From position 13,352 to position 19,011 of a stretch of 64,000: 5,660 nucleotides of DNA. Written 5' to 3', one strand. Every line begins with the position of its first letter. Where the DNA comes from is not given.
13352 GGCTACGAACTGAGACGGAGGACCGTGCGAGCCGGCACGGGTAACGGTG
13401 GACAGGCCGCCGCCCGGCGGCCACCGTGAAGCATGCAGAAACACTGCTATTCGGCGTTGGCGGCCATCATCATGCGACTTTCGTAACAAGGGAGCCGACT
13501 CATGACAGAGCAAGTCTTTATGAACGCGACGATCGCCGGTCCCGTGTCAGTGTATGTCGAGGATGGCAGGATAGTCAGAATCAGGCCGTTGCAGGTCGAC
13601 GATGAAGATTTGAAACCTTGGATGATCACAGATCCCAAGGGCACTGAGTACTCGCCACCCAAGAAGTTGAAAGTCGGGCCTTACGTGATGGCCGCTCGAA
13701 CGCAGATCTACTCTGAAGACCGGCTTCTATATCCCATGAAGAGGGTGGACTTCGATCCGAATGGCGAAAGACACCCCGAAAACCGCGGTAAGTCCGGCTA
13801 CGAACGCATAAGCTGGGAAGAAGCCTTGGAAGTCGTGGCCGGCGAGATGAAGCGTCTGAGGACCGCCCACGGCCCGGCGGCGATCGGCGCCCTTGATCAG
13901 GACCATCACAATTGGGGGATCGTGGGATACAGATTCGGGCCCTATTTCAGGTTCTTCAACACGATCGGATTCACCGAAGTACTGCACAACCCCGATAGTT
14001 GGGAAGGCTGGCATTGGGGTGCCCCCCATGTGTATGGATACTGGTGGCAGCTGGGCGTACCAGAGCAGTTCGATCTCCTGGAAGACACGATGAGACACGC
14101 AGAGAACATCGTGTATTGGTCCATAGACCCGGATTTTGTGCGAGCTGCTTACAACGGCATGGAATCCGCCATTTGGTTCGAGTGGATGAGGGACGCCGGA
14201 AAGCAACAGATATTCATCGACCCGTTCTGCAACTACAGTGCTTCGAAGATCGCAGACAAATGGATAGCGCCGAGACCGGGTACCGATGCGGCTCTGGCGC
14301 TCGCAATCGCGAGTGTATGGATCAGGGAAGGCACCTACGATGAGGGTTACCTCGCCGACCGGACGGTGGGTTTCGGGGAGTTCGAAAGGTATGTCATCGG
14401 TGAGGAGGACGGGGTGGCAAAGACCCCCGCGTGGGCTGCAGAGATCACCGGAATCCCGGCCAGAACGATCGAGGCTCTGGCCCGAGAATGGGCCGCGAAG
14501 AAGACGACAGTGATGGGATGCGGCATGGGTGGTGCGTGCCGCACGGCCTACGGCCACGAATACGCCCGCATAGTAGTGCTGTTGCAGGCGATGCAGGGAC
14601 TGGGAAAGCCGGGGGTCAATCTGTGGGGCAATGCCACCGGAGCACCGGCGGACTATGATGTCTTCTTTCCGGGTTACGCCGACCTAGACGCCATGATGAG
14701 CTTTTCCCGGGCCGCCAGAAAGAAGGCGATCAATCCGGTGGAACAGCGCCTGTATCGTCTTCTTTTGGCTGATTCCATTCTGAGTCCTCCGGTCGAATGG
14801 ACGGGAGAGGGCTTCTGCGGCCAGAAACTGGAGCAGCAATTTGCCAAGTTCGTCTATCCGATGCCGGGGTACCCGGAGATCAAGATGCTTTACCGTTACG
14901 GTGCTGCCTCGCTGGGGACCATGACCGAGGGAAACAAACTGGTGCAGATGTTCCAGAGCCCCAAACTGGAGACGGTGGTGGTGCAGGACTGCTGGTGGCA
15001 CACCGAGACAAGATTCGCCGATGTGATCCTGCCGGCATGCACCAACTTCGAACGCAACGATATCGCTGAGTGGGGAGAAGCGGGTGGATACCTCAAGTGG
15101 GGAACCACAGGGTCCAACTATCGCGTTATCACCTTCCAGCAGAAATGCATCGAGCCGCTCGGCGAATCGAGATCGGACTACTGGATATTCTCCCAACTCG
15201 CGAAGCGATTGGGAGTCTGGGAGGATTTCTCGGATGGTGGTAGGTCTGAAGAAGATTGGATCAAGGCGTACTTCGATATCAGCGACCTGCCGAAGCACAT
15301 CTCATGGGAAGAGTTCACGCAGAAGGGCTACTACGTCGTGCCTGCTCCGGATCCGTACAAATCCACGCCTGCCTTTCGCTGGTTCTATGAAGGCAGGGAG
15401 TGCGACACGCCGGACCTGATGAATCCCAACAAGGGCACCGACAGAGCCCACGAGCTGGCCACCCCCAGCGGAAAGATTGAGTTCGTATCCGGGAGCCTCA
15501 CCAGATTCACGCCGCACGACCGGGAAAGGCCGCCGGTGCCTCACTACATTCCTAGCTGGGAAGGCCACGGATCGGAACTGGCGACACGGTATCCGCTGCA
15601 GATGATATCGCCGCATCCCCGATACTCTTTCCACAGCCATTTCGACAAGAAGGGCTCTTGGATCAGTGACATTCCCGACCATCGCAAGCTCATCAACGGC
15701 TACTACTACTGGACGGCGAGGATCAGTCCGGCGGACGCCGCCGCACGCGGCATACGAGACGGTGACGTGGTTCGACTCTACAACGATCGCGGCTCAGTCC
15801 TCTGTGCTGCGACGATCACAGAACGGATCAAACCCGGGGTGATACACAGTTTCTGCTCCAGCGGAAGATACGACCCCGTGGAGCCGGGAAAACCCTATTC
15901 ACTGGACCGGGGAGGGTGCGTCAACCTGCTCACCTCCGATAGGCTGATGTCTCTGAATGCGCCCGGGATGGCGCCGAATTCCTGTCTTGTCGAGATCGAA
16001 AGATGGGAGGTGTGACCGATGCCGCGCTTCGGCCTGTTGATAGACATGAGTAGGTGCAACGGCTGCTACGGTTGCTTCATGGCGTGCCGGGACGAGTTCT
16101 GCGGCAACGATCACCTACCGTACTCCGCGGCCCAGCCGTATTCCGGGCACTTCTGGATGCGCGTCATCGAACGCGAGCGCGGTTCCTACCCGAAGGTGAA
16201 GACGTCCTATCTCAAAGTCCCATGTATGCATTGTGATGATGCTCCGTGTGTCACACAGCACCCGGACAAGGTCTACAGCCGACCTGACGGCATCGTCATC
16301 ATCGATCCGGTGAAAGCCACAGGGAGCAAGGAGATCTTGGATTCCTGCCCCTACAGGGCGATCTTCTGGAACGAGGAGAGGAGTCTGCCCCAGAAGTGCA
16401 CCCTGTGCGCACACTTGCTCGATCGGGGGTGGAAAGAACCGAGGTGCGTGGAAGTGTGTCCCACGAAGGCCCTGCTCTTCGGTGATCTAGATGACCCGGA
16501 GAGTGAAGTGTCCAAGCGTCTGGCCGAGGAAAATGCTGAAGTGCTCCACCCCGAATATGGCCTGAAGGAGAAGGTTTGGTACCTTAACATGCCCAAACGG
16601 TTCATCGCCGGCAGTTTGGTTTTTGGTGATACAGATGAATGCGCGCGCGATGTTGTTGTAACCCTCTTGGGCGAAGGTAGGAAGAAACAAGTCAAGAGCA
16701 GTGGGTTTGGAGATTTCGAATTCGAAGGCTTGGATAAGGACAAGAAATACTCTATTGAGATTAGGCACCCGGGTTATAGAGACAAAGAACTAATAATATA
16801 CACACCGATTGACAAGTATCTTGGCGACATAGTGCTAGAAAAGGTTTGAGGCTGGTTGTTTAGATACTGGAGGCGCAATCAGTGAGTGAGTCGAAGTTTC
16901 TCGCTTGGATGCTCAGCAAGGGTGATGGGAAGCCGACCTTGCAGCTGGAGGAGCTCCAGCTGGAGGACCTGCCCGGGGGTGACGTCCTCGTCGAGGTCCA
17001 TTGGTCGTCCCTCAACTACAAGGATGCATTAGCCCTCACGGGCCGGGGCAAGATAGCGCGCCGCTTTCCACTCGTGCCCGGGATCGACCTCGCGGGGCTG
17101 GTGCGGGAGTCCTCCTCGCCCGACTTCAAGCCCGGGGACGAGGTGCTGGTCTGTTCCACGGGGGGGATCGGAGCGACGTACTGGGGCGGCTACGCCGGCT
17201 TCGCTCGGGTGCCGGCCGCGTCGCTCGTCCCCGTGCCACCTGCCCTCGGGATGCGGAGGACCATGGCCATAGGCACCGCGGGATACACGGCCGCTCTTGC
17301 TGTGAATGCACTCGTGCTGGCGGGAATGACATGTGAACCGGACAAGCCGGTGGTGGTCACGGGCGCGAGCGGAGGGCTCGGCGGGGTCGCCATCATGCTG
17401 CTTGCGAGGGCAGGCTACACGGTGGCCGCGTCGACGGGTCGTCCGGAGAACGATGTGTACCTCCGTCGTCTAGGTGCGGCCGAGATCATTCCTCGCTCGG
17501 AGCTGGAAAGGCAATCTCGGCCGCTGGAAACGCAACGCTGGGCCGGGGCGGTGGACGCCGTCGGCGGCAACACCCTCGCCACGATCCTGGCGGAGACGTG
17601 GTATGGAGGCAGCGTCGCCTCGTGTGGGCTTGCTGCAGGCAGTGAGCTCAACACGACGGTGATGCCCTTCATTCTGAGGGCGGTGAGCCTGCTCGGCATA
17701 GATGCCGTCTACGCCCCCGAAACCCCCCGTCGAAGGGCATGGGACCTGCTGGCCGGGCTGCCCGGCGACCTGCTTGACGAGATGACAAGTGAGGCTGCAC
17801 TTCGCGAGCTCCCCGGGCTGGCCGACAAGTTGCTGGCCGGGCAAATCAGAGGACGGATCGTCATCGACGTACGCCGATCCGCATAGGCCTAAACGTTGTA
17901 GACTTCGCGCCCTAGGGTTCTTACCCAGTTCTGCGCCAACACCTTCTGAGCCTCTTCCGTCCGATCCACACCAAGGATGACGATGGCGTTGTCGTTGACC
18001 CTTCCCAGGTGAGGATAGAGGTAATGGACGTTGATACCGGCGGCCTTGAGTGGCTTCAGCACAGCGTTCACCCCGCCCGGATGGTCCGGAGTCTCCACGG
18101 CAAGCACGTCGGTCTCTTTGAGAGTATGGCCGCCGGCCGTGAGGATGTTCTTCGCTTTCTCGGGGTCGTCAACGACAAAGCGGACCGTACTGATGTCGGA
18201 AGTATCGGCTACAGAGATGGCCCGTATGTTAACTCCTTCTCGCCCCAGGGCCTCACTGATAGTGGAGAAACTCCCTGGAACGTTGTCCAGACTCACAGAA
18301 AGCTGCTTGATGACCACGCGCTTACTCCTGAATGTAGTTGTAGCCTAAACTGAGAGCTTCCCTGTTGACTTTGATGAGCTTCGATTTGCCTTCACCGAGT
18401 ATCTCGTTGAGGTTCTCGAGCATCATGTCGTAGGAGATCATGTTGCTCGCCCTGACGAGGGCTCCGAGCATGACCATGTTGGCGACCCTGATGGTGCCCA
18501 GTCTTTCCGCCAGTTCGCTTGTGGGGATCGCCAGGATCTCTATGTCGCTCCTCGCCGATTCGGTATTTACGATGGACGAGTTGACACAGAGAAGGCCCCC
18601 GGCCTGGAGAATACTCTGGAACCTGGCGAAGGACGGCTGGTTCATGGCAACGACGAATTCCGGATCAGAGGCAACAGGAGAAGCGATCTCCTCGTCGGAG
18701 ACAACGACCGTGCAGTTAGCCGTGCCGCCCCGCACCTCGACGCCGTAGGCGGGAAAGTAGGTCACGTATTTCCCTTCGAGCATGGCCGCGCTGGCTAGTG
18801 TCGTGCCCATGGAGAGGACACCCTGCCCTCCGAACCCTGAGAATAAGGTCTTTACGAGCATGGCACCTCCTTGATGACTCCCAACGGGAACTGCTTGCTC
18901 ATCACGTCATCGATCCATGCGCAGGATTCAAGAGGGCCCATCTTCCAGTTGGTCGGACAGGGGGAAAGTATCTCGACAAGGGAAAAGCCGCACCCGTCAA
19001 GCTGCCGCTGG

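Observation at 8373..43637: Two clades of large subunit; clade A has lost part of the transhydroxylase substrate-binding residue set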

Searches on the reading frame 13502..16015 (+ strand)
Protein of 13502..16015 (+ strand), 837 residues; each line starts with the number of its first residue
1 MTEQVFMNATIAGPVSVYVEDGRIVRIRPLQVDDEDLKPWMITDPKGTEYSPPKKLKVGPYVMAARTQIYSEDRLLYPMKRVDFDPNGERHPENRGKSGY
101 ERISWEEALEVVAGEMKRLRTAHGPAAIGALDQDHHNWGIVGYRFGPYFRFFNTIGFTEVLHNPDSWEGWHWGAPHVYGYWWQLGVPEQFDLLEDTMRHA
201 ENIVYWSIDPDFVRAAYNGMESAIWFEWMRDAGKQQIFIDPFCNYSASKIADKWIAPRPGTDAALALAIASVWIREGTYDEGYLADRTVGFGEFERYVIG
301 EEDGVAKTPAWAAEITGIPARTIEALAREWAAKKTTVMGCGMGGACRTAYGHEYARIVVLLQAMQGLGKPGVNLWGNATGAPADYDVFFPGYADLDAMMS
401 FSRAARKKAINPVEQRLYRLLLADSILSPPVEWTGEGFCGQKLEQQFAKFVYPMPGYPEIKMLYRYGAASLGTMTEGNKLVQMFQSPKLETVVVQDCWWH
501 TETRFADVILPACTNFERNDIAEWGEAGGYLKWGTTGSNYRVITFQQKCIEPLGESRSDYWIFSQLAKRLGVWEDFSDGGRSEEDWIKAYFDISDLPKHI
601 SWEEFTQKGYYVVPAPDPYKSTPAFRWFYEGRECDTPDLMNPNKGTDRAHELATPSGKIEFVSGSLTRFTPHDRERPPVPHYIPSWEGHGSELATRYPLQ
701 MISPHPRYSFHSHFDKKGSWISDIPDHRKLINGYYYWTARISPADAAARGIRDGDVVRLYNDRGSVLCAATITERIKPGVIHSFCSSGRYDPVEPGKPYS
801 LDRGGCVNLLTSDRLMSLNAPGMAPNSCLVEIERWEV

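Call 2: search_protein_families(library=pfam, proteins=[window:13502-16015:+])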
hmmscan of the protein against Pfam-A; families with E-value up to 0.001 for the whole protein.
window:13502-16015:+ (837 aa): 3 families
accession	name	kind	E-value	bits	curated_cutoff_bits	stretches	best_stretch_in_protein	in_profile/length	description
PF00384.28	Molybdopterin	-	3.1e-33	115.7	24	1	74-569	1-353/353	Molybdopterin oxidoreductase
PF01568.27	Molydop_binding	-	3.4e-17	62.9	26.8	1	699-815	1-97/110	Molydopterin dinucleotide binding domain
PF21423.2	AhtL-like_1st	-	7.2e-16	58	27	1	13-67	1-54/55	Pyrogallol hydroxytransferase large subunit-like, domain 1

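Call 3: search_solved_structures(query=window:13502-16015:+, max_evalue=0.001, show_alignments=1)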
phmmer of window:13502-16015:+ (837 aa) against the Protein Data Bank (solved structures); distinct sequences matched with E-value up to 0.001: 32.
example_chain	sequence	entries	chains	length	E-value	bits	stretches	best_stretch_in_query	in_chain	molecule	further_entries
4v4c_A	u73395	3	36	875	3.2e-256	855.5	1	7-836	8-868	Pyrogallol hydroxytransferase large subunit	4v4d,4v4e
7l5i_A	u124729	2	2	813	6.3e-84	285.4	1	65-835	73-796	Trimethylamine-N-oxide reductase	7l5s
1eu1_A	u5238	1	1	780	1.4e-76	261.1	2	455-835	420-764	DIMETHYL SULFOXIDE REDUCTASE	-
1dms_A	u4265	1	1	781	2.4e-72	247.1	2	455-835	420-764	DMSO REDUCTASE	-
1e18_A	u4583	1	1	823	2.9e-72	246.8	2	455-835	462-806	DMSO REDUCTASE.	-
4dmr_A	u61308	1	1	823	3e-72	246.7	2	455-835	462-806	DMSO REDUCTASE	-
1e60_A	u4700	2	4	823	5.9e-72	245.8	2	455-835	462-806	Dimethyl sulfoxide/trimethylamine N-oxide reductase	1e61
1dmr_A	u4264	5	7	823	6.2e-72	245.7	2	455-835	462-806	DMSO REDUCTASE | Dimethyl sulfoxide/trimethylamine N-oxide reductase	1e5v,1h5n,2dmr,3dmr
9h4t_A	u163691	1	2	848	1.3e-64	221.5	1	66-835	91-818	Trimethylamine-N-oxide reductase 1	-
1tmo_A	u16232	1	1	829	1.1e-58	201.9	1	64-835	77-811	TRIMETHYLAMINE N-OXIDE REDUCTASE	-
5e7o_A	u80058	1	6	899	1.1e-26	96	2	8-288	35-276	DMSO reductase family type II enzyme, molybdopterin subunit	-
4ydd_A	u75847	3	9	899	3.9e-26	94.1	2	8-288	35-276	DMSO reductase family type II enzyme, molybdopterin subunit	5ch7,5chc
7vw6_A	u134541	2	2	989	2.6e-22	81.5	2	230-375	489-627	Formate dehydrogenase | Tungsten-containing formate dehydrogenase alpha subunit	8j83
7e5z_A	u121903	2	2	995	2.7e-22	81.5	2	230-375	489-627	Formate dehydrogenase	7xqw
2vpw_A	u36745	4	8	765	3.2e-20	74.6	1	233-367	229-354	THIOSULFATE REDUCTASE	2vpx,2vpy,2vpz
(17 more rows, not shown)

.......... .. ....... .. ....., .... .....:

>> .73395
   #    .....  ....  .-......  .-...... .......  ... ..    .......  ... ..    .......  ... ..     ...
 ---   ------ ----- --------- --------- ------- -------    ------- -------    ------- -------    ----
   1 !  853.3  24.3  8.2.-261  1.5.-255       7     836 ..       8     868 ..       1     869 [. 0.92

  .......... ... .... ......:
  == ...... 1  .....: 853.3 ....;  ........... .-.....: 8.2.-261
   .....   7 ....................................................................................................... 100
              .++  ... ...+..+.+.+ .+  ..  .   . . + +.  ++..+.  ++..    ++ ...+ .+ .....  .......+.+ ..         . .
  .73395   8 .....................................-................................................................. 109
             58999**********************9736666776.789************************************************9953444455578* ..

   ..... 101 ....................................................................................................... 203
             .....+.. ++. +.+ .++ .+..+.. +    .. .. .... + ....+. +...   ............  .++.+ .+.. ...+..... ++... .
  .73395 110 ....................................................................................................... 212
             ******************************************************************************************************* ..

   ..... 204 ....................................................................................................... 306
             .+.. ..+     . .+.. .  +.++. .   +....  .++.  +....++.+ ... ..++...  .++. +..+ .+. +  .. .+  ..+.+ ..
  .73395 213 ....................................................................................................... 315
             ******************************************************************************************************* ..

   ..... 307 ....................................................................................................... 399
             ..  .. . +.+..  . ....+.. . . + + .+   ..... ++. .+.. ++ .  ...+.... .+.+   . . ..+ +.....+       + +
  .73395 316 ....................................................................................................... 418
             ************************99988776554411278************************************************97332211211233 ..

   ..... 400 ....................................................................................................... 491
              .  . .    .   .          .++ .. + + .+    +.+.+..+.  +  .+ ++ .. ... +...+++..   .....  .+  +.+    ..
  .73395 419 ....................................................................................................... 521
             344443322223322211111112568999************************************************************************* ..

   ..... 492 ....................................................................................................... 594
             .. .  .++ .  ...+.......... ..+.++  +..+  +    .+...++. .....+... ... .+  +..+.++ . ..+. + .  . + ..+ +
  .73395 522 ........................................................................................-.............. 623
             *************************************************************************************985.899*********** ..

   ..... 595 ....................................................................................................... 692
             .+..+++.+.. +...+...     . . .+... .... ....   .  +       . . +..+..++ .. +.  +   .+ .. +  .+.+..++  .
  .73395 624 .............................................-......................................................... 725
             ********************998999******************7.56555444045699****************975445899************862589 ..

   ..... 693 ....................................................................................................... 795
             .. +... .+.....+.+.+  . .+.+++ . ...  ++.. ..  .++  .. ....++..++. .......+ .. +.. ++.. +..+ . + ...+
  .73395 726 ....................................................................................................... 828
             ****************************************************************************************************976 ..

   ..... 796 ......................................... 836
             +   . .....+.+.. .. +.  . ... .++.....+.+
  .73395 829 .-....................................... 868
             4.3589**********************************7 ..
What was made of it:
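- Checked: The B1 alignment to PDB 4v4c_A (call 3) lets each residue be counted directly: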

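Call 7: find_encoding_contigs(protein=window:13502-16015:+, flank=10000, max_places=3)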
Protein window:13502-16015:+ (837 aa): no gene with exactly this product is on record in the collection.

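Call 31: search_protein_families(library=ncbifam, proteins=[window:13502-16015:+], max_evalue=1e-10)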
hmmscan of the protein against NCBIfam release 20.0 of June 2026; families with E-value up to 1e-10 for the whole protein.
window:13502-16015:+ (837 aa): 18 families
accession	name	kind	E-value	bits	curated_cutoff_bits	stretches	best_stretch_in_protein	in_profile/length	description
TIGR00509.1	bisC_fam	subfamily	5.8e-114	382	1017.55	1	63-835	33-754/772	molybdopterin guanine dinucleotide-containing S/N-oxide reductase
TIGR02166.1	dmsA_ynfE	subfamily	5.6e-95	319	777.7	1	64-834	94-793/794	DMSO/selenate family reductase complex A subunit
NF011682.0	PRK15102.1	equivalog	7.7e-88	295.5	909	1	63-836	82-811/829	trimethylamine-N-oxide reductase TorA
TIGR02164.1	torA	equivalog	1.3e-81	274.9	1465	1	65-835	80-806/824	trimethylamine-N-oxide reductase TorA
NF011566.1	PRK14990.1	exception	1.9e-68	231.3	1600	1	54-833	99-812/814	dimethylsulfoxide reductase subunit A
NF041885.1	selenate_YnfE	exception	1.5e-61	208.2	1675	2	460-834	462-804/805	selenate/tellurate reductase subunit YnfE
NF041884.1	selenate_YnfF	exception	1.3e-59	201.9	1650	1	30-834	62-797/798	selenate/tellurate reductase subunit YnfF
TIGR03479.1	DMSO_red_II_alp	subfamily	1e-46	159.5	984.75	3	64-288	110-307/913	molybdopterin-dependent oxidoreductase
TIGR01591.1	Fdh-alpha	equivalog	8.4e-43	146.4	666.25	1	233-373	184-317/672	formate dehydrogenase subunit alpha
NF012032.0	PRK15488.1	equivalog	1.3e-38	132.5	694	1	227-338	218-325/759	thiosulfate reductase PhsA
TIGR01580.1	narG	equivalog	2.5e-19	68.4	1084.15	0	92-280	149-320/1235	nitrate reductase subunit alpha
NF047855.1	AssmNtatRedNasC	equivalog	1.8e-17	62.9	1100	0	225-370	201-339/708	assimilatory nitrate reductase catalytic subunit NasC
NF041714.1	arsenate_red_ArrA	equivalog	1.1e-16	60.2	1600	0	64-333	95-358/848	arsenate respiratory reductase molybdopterin-containing subunit ArrA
NF041323.1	Nitr_red_NasA_Halo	equivalog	6.4e-14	51.4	1000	0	221-361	166-298/673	assimilatory nitrate reductase NasA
NF041783.2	mnquin_red_QrcB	equivalog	9.5e-14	50.5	440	0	233-356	238-350/695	menaquinone reductase molybdopterin-binding-like subunit QrcB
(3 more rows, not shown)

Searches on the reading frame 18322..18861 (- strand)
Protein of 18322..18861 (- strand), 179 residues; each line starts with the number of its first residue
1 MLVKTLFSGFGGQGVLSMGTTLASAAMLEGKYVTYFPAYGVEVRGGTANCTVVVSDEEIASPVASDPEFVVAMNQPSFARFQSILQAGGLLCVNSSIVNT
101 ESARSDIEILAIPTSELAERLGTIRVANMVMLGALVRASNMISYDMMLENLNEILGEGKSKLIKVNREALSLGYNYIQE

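Call 9: search_protein_families(library=pfam, proteins=[window:18322-18861:-], max_evalue=0.0001)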
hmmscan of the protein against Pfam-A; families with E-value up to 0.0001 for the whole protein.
window:18322-18861:- (179 aa): 1 family
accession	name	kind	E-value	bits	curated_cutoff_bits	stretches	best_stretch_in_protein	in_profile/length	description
PF01558.24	POR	-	1.4e-38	133.2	27.4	1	11-174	1-172/173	Pyruvate ferredoxin/flavodoxin oxidoreductase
